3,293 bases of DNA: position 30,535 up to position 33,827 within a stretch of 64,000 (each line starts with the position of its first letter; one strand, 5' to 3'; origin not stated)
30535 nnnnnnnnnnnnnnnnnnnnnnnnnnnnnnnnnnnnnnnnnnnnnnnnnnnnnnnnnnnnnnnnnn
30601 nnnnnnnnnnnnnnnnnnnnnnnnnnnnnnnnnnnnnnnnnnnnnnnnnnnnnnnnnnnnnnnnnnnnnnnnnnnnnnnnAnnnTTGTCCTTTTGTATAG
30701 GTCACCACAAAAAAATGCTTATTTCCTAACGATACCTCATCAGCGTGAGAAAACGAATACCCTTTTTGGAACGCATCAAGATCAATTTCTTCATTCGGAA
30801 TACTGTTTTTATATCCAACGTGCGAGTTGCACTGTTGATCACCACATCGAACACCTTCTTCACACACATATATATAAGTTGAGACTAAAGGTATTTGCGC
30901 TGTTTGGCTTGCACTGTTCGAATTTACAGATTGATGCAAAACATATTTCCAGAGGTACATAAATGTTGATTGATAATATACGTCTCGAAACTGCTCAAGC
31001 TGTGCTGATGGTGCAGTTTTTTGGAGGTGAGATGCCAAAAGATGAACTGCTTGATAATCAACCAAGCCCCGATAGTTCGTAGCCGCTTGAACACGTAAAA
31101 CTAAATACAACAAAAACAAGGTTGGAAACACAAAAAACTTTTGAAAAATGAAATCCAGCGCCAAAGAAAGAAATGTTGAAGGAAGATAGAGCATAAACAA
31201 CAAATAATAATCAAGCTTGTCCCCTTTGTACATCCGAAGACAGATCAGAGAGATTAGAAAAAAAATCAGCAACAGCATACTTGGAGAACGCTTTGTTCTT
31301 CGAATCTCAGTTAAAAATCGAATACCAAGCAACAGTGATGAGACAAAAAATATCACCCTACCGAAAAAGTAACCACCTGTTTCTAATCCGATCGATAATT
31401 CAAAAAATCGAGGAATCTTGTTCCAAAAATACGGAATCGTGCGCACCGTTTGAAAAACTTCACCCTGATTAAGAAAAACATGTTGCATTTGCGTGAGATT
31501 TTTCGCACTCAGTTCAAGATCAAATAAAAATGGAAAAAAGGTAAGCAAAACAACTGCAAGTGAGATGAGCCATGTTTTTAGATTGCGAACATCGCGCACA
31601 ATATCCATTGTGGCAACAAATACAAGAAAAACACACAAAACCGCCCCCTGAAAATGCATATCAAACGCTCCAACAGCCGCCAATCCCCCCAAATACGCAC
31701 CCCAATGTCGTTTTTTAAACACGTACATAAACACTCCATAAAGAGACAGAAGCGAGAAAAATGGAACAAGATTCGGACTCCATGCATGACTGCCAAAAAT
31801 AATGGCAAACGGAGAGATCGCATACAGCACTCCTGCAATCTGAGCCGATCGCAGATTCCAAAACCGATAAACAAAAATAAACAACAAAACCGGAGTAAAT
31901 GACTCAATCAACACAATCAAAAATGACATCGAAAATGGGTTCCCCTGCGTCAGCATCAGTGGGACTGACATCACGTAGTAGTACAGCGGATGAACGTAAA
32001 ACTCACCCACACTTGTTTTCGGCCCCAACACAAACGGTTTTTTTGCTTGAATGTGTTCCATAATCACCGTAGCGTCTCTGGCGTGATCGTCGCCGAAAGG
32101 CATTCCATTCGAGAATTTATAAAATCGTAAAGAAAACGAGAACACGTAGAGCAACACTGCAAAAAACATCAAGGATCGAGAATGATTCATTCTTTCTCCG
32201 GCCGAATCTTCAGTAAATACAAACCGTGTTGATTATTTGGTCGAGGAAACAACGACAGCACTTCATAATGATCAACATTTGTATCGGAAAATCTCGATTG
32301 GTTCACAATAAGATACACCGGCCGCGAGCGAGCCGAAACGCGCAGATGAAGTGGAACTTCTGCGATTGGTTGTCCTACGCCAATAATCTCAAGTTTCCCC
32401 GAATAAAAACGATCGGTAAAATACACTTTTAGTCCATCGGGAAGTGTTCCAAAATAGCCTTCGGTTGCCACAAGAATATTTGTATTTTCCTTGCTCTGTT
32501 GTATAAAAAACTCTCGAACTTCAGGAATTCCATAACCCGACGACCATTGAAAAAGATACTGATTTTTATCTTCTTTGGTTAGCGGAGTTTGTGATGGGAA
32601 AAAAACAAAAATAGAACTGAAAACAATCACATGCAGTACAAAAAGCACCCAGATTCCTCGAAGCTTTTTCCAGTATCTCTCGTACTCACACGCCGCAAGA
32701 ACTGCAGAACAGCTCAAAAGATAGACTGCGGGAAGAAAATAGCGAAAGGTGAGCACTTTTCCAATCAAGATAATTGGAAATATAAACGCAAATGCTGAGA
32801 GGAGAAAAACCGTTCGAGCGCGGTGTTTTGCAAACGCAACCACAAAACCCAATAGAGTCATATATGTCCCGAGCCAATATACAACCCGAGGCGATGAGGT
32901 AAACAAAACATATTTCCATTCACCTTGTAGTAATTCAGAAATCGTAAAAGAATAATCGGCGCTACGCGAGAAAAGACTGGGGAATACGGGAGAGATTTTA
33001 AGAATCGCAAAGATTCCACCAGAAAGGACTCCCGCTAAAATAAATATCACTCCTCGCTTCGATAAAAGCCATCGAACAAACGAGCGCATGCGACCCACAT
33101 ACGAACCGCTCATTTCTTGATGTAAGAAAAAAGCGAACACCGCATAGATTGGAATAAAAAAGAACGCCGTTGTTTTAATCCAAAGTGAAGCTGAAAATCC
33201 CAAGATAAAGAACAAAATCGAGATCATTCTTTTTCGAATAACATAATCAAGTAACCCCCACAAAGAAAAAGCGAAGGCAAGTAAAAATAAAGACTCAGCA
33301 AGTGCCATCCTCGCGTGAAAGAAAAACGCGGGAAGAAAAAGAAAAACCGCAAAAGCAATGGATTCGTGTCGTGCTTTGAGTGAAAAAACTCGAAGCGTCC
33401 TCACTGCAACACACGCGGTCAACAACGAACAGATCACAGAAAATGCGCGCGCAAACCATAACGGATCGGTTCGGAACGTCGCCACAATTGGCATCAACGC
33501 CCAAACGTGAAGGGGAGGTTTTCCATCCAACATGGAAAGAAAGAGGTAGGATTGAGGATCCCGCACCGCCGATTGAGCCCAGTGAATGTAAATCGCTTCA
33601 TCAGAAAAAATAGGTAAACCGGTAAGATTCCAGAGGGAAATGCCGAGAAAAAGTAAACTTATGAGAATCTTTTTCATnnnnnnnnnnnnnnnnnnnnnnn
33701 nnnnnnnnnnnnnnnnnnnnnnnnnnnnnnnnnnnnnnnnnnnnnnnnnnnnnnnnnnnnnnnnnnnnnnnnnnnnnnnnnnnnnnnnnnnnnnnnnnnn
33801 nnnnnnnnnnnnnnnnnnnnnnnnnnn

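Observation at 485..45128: Approximately 45-kb glycosylation super-island with at least 14 GT-C-type membrane enzymes and 8 GT2 lipid-sugar synthases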

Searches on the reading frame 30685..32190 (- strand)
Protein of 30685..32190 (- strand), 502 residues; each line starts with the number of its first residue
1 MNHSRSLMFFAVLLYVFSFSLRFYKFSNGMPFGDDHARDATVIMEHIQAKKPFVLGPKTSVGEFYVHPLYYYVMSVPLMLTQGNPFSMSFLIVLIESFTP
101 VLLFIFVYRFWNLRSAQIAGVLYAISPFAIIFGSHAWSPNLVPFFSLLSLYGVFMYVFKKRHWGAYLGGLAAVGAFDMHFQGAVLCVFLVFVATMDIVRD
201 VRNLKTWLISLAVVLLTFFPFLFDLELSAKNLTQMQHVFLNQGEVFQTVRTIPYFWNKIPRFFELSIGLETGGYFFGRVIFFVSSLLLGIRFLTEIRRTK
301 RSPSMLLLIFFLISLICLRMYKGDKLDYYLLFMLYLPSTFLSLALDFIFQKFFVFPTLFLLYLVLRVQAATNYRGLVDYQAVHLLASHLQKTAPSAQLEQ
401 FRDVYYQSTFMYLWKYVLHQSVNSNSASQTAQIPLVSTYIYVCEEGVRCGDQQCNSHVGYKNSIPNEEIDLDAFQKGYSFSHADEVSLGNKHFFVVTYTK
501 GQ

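Call 5: search_protein_families(library=pfam, proteins=[window:30685-32190:-], max_evalue=0.01)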
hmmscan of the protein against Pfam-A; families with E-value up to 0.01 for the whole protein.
window:30685-32190:- (502 aa): 1 family
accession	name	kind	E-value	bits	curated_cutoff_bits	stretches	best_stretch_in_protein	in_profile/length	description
PF13231.12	PMT_2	-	5.8e-05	23.8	26.1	1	68-222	4-158/160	Dolichyl-phosphate-mannose-protein mannosyltransferase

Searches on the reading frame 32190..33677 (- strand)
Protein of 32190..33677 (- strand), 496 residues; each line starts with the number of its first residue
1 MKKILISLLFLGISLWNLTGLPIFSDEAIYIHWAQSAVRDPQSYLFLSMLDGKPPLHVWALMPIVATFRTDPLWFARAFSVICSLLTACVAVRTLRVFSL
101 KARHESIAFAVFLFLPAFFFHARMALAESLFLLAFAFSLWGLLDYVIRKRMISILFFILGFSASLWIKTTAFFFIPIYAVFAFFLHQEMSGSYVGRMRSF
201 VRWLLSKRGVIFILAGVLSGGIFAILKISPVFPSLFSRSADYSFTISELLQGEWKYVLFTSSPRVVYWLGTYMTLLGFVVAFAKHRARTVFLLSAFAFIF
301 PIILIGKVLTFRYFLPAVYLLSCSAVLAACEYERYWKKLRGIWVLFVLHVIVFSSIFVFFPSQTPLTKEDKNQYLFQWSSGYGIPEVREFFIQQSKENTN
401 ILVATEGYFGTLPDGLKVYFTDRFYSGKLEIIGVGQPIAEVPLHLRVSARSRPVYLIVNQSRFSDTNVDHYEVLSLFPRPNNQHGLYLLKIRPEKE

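Call 5: search_protein_families(library=pfam, proteins=[window:32190-33677:-], max_evalue=0.01)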
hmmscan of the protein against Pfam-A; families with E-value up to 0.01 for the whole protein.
window:32190-33677:- (496 aa): 1 family
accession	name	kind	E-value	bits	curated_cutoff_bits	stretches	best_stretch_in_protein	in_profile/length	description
PF02366.24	PMT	-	6.7e-06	26.3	22.7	1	52-223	61-237/245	Dolichyl-phosphate-mannose-protein mannosyltransferase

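Call 11: search_protein_families(library=ncbifam, proteins=[window:32190-33677:-], max_evalue=0.1)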
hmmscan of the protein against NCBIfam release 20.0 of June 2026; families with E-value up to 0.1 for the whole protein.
window:32190-33677:- (496 aa): 0 families
